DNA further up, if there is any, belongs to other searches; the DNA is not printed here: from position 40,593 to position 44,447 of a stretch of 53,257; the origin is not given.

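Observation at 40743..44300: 1185-aa secreted protein with four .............-type repeats, Ig/PKD modules and a 22-Cys module, heading the minor-pilin operon: candidate novel pilus-tip adhesin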

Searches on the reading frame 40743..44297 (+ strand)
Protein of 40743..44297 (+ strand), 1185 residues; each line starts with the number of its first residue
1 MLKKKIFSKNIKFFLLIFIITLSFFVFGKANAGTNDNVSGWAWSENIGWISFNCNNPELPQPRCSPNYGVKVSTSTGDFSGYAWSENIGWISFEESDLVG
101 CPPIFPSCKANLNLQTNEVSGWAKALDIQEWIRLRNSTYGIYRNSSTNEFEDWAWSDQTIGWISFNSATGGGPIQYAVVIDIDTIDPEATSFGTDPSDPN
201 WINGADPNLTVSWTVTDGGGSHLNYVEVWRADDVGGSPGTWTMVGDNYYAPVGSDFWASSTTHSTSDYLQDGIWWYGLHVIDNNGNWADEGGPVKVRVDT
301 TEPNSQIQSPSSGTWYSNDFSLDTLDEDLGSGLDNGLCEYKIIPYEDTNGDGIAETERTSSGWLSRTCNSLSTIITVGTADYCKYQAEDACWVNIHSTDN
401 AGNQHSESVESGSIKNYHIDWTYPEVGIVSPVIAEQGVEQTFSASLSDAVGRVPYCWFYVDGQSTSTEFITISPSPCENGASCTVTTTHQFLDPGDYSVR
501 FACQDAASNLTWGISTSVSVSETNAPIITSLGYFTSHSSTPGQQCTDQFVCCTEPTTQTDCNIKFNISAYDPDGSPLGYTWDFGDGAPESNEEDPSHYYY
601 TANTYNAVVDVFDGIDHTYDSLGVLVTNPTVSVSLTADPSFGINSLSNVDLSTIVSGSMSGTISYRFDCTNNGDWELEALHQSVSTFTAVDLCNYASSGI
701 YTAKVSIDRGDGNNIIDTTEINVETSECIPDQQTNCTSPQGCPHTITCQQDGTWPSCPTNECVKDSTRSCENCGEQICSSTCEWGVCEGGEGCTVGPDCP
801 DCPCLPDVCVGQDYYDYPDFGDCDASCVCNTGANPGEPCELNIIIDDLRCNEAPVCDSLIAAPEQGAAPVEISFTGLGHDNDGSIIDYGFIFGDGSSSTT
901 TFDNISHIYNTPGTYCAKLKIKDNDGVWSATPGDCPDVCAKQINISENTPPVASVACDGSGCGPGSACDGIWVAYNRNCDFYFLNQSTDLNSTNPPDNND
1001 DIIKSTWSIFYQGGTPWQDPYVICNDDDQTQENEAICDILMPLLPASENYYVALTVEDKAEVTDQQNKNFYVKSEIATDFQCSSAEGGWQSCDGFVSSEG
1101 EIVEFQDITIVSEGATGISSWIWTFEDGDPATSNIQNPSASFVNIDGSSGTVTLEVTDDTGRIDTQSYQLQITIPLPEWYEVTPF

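Call 3: search_protein_families(library=pfam, proteins=[window:40743-44297:+], max_evalue=0.1)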
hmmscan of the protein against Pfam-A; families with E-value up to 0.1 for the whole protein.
window:40743-44297:+ (1185 aa): 4 families
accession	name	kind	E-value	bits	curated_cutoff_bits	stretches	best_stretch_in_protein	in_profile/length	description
PF18911.6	PKD_4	-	2.7e-33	114.3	27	3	851-930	1-77/85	PKD domain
PF00801.26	PKD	-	1.4e-27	95.9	23.5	4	866-927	11-71/80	PKD domain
PF07495.19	Y_Y_Y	-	0.024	15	26.6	0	898-929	23-54/65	Y_Y_Y domain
PF14524.12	Wzt_C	-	0.054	13.9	30.4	0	465-509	66-111/143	Wzt C-terminal domain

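Call 4: search_protein_families(library=ncbifam, proteins=[window:40743-44297:+], max_evalue=0.1)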
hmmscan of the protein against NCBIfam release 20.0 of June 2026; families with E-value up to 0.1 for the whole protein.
window:40743-44297:+ (1185 aa): 0 families

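Call 6: search_solved_structures(query=window:40743-44297:+, max_evalue=1)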
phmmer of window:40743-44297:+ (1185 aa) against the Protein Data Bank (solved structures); distinct sequences matched with E-value up to 1: 22.
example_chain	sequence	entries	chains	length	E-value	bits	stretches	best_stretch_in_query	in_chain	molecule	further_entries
9lrk_A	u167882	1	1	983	2.3e-17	65.2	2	566-663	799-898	Collagenase ColH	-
9lqj_A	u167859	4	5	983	2.3e-17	65.2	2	566-663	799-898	Collagenase ColH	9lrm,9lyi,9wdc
4jgu_A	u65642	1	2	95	1.6e-09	39.2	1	565-615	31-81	ColH protein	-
4u6t_A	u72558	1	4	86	4.1e-08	34.6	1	562-614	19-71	ColH protein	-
4u7k_A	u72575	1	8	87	4.4e-08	34.5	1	562-614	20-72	ColH protein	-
4aqo_A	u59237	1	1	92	9.1e-08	33.4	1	850-928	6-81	COLLAGENASE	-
4jrw_A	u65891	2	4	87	3.9e-07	31.3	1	859-928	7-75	Collagenase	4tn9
2y72_A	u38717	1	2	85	6.3e-07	30.6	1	860-928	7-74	COLLAGENASE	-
2y3u_A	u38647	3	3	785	9.8e-07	30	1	847-928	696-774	COLLAGENASE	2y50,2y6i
2c26_A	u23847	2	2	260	2.6e-06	28.6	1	861-930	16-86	ENDOGLUCANASE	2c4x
6aem_A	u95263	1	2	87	0.0019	19.1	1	565-927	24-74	PKD domain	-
4l9d_A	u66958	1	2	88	0.0061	17.4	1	569-1162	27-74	Protease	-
4idj_L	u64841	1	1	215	0.02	15.7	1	434-581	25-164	Fab Light chain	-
9lbw_L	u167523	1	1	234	0.022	15.6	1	436-581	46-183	Light chain of Fab mAb40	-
28jd_F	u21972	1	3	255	0.081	13.7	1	434-545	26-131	319C07 scFv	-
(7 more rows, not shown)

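Call 18: find_homologous_proteins(query=window:40743-44297:+, max_evalue=1e-10)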
Query window:40743-44297:+ (1185 aa): 360 proteins with E <= 1e-10 among 8000 candidates; the best 120 are listed.
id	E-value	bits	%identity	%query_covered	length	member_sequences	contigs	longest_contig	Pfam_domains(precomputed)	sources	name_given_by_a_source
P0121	0.0e+0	2803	100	100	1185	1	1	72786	PF00801.27,PF18911.7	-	-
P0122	0.0e+0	1739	63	100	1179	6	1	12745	PF00801.27,PF18911.7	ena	-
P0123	0.0e+0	1574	59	99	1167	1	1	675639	PF00801.27,PF18911.7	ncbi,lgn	ncbi:MAG: PKD domain-containing protein [Candidatus Nealsonbacteria bacterium]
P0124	0.0e+0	1529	59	99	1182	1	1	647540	PF00801.27,PF18911.7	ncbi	ncbi:MAG: PKD domain-containing protein [Candidatus Nealsonbacteria bacterium]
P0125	0.0e+0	1525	59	100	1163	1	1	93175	PF22352.3,PF00801.27,PF18911.7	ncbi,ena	-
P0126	0.0e+0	1502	57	100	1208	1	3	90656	PF00801.27,PF18911.7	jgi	-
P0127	0.0e+0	1481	57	100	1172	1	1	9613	PF22352.3,PF00801.27,PF18911.7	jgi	-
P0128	0.0e+0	1450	58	100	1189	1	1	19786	PF00801.27,PF17957.8,PF18911.7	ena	-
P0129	0.0e+0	1446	58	100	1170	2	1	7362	PF00801.27,PF18911.7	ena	-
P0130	0.0e+0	1431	56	100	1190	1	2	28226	PF00801.27,PF18911.7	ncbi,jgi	-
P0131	0.0e+0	1420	62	85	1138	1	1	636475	PF00801.27,PF18911.7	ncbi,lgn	-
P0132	0.0e+0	1363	55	100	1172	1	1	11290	PF00801.27,PF18911.7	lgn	-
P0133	0.0e+0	1185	66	63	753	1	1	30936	PF22352.3,PF00801.27,PF18911.7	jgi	jgi:PKD repeat protein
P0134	0.0e+0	1180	55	75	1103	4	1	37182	PF22352.3,PF00801.27,PF18911.7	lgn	-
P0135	1.1e-242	827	44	73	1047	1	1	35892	PF00801.27,PF18911.7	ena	-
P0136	2.5e-236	806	43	75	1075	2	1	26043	PF00801.27,PF18911.7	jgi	-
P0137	5.4e-213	728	44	71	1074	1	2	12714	PF00801.27,PF18911.7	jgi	jgi:hypothetical protein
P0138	2.6e-207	709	39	61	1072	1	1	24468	PF00801.27,PF18911.7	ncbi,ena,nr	ncbi:MAG: PKD domain-containing protein [Patescibacteria group bacterium]|nr:PKD domain-containing p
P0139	5.8e-191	655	39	61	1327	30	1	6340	PF00801.27,PF10633.16,PF18911.7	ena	-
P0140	3.8e-188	646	39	85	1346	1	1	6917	PF00801.27,PF25788.3,PF18911.7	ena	-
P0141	6.9e-185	635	37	60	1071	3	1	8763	PF22352.3,PF00801.27,PF18911.7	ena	-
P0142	1.3e-184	634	34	99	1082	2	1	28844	PF00801.27,PF18911.7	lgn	-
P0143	2.1e-181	624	46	23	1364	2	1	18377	PF00801.27,PF10102.15,PF18911.7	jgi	-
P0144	2.3e-180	620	33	43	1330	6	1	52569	PF18911.7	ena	-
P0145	1.2e-172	595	59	23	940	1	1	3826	PF00801.27,PF17963.8,PF18911.7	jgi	jgi:PKD repeat protein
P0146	3.0e-168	580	39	60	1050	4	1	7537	PF22352.3,PF00801.27,PF17963.8,PF18911.7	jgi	-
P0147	6.5e-163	562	38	59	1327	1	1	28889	PF00801.27,PF18911.7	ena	-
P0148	5.3e-152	526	34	93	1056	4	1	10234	PF00801.27,PF18911.7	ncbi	ncbi:MAG: PKD domain-containing protein [Candidatus Heimdallarchaeaceae archaeon]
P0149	8.2e-148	512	34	48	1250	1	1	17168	PF00801.27,PF17963.8,PF18911.7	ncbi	ncbi:MAG: PKD domain-containing protein [bacterium]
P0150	1.8e-136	475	41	47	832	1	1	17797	PF00801.27,PF25788.3,PF18911.7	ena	-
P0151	1.9e-136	475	37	60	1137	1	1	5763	PF00801.27,PF10633.16,PF18911.7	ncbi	-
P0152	4.5e-131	457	39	53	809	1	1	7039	PF00801.27,PF25788.3,PF18911.7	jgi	-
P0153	7.6e-124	433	37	61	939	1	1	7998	PF22352.3,PF00801.27,PF18911.7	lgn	-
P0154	2.9e-123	431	37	60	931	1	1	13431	PF00801.27,PF18911.7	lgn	-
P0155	5.0e-121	424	51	21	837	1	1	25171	PF18998.7,PF07705.18,PF18911.7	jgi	jgi:uncharacterized repeat protein (TIGR02543 family)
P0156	7.9e-120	420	40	34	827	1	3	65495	PF22352.3,PF00801.27,PF18911.7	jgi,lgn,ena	-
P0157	2.0e-114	402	36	59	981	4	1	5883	PF22352.3,PF00801.27,PF19077.7,PF18911.7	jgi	-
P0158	5.1e-113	397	34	61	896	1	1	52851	PF00801.27,PF18911.7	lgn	-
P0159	3.2e-101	358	35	59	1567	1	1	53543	PF00801.27,PF17963.8,PF18911.7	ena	-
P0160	4.6e-100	354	45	14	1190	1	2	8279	PF07495.20,PF22352.3,PF00801.27,PF17963.8,PF18911.7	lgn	-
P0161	1.0e-98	350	35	30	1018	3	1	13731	PF07495.20,PF22352.3,PF00801.27,PF18911.7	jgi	-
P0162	7.3e-92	327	47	30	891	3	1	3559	PF00801.27,PF18911.7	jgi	-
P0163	2.7e-88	315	55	13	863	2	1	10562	PF00801.27,PF18911.7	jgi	-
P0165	2.6e-83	299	43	21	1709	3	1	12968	PF00801.27,PF25788.3,PF19077.7,PF18911.7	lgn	-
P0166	1.3e-56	210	45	13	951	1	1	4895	PF00801.27,PF25788.3,PF18911.7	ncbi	-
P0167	4.5e-56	208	35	20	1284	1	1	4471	PF00801.27,PF18911.7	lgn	-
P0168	1.3e-54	204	37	17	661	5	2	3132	PF00801.27,PF18911.7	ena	-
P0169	2.3e-53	199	48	12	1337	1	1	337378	PF18911.7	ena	-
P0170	1.1e-52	197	32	12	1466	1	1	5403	PF02412.24,PF18998.7,PF24514.2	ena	-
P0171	2.4e-52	196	48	13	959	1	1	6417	PF00801.27,PF25788.3,PF18911.7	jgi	jgi:hypothetical protein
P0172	2.3e-50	190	56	11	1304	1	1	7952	PF00801.27,PF18911.7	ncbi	-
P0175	3.8e-44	169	48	11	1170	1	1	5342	PF00801.27,PF18911.7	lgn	-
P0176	7.0e-44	168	49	11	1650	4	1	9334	PF00801.27,PF18911.7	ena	-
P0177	5.1e-42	162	43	11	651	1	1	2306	PF00041.28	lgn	-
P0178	5.1e-42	162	41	12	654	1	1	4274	PF00801.27,PF18911.7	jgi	jgi:hypothetical protein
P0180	3.0e-41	159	44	11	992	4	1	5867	PF00754.32,PF13385.14,PF10102.15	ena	-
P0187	8.1e-37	145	42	11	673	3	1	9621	PF00801.27,PF25788.3,PF18911.7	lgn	-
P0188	3.7e-36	142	46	11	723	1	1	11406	PF20009.5,PF18911.7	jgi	jgi:PKD repeat protein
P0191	2.0e-35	140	36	16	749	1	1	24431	PF00801.27,PF18911.7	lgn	-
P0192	2.0e-35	140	53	10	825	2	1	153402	PF25788.3,PF18911.7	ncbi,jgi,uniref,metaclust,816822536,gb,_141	ncbi:hypothetical protein LCGC14_0161550 [marine sediment metagenome]|uniref:PKD domain-containing p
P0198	2.1e-32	130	54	10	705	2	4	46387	PF00801.27,PF25788.3,PF18911.7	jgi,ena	-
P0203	8.3e-31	125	44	15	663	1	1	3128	PF00801.27,PF25788.3,PF18911.7,PF16656.12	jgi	jgi:hypothetical protein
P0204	1.3e-30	124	37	14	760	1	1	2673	PF00801.27,PF25788.3,PF18911.7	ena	-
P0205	2.7e-30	123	51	11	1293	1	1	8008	PF07953.21,PF00354.25,PF13385.14,PF25788.3,PF02210.32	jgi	-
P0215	8.3e-28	115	39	13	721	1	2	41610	PF01839.30,PF13517.13,PF25788.3,PF18911.7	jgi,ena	-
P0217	1.6e-27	114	44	12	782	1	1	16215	PF13385.14,PF10102.15,PF18911.7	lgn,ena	-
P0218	2.4e-27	113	47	11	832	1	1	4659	PF00801.27,PF06739.18,PF18911.7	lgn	-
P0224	2.0e-26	110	47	11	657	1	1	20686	PF25788.3,PF18911.7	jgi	-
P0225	5.8e-26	109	42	14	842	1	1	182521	PF00801.27,PF18911.7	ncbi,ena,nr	ncbi:PKD domain-containing protein [Patescibacteria group bacterium]|nr:PKD domain-containing protei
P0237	9.1e-25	105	43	12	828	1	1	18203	PF00801.27,PF13385.14,PF25788.3,PF18911.7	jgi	-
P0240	1.3e-24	104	48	5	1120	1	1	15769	PF00354.25,PF13385.14,PF25788.3,PF18911.7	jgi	-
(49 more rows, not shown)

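Call 20: search_protein_families(library=pfam, proteins=[P0177, P0170, P0205, P0180, P0169, P0140], max_evalue=0.01)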
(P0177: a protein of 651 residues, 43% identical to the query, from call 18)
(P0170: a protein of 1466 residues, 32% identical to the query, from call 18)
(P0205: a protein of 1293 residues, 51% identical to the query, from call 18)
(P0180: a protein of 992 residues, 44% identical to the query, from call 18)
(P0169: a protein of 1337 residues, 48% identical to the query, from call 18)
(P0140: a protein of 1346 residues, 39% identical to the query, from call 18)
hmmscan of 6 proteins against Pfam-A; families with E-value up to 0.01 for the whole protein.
P0177 (651 aa): 2 families
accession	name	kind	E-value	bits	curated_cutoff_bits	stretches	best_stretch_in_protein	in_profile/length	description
PF00041.27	fn3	-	1e-10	42.1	25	1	265-348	1-79/84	Fibronectin type III domain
PF16656.11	Pur_ac_phosph_N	-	7e-05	23.8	30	1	270-340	6-83/93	Purple acid Phosphatase, N-terminal domain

P0170 (1466 aa): 6 families
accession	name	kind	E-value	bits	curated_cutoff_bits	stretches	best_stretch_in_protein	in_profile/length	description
PF24514.1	SpaA_4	-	3.3e-38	131.2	27.3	4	878-969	1-106/107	Prealbumin-like fold domain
PF18998.6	Flg_new_2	-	3.6e-13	49.7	23.6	2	1370-1424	14-69/73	Divergent InlB B-repeat domain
PF02412.23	TSP_3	-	4.8e-06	26.6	25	1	1174-1197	13-36/36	Thrombospondin type 3 repeat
PF20674.3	SpaA_3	-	0.00019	21.9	24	0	1135-1174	80-120/121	Prealbumin-like fold domain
PF17802.7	SpaA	-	0.001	19.6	23.1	0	1005-1033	41-68/91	Prealbumin-like fold domain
PF15997.11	DUF4772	-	0.0072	17.5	27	0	1046-1078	69-101/112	Domain of unknown function (DUF4772)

P0205 (1293 aa): 6 families
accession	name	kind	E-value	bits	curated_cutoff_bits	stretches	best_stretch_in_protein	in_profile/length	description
PF13385.13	Laminin_G_3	-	6.7e-83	276.7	27.6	4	306-468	1-151/151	Concanavalin A-like lectin/glucanases superfamily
PF25788.1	Ig_Rha78A_N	-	1.3e-13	51.5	27.4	1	1079-1173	16-101/105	Rha78A-like, N-terminal immunoglobulin domain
PF07953.20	Toxin_R_bind_N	-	1.7e-11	44.6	23.8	1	302-417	29-150/191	Clostridium neurotoxin, N-terminal receptor binding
PF00354.24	Pentaxin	-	2.1e-10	41.1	25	2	168-249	82-172/194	Pentaxin family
PF02210.31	Laminin_G_2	-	2.8e-08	34.7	22.9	1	380-457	43-123/126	Laminin G domain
PF12992.12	DUF3876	-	0.0058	17.1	27.2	0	112-194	6-91/92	Domain of unknown function, B. Theta Gene description (DUF3876)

P0180 (992 aa): 4 families
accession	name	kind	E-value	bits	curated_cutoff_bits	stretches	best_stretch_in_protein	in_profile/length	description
PF13385.13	Laminin_G_3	-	2.7e-27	96.2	27.6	1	609-746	2-150/151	Concanavalin A-like lectin/glucanases superfamily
PF10102.14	DUF2341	-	6.6e-14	52.6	23.4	1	101-166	1-65/84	Domain of unknown function (DUF2341)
PF00754.31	F5_F8_type_C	-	2e-06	28.4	28.2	1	10-76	59-127/127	F5/8 type C domain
PF22633.2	F5_F8_type_C_2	-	0.0026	18.8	27.8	0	13-58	47-91/91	NedA-like, galactose-binding domain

P0169 (1337 aa): 2 families
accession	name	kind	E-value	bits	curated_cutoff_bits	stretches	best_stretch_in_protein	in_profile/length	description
PF18911.6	PKD_4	-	1.4e-08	35.1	27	1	1248-1317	13-77/85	PKD domain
PF00801.26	PKD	-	0.00011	22.6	23.5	1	1261-1317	24-74/80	PKD domain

P0140 (1346 aa): 5 families
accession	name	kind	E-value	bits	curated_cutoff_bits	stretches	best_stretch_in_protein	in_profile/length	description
PF18911.6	PKD_4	-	4.9e-26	91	27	3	723-783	16-77/85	PKD domain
PF00801.26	PKD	-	1.3e-21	76.8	23.5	2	729-789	19-80/80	PKD domain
PF25788.1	Ig_Rha78A_N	-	4.9e-12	46.5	27.4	1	1137-1206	20-90/105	Rha78A-like, N-terminal immunoglobulin domain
PF16656.11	Pur_ac_phosph_N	-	4.6e-05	24.3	30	0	301-320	68-86/93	Purple acid Phosphatase, N-terminal domain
PF00041.27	fn3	-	0.0085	16.7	25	0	301-320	56-75/84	Fibronectin type III domain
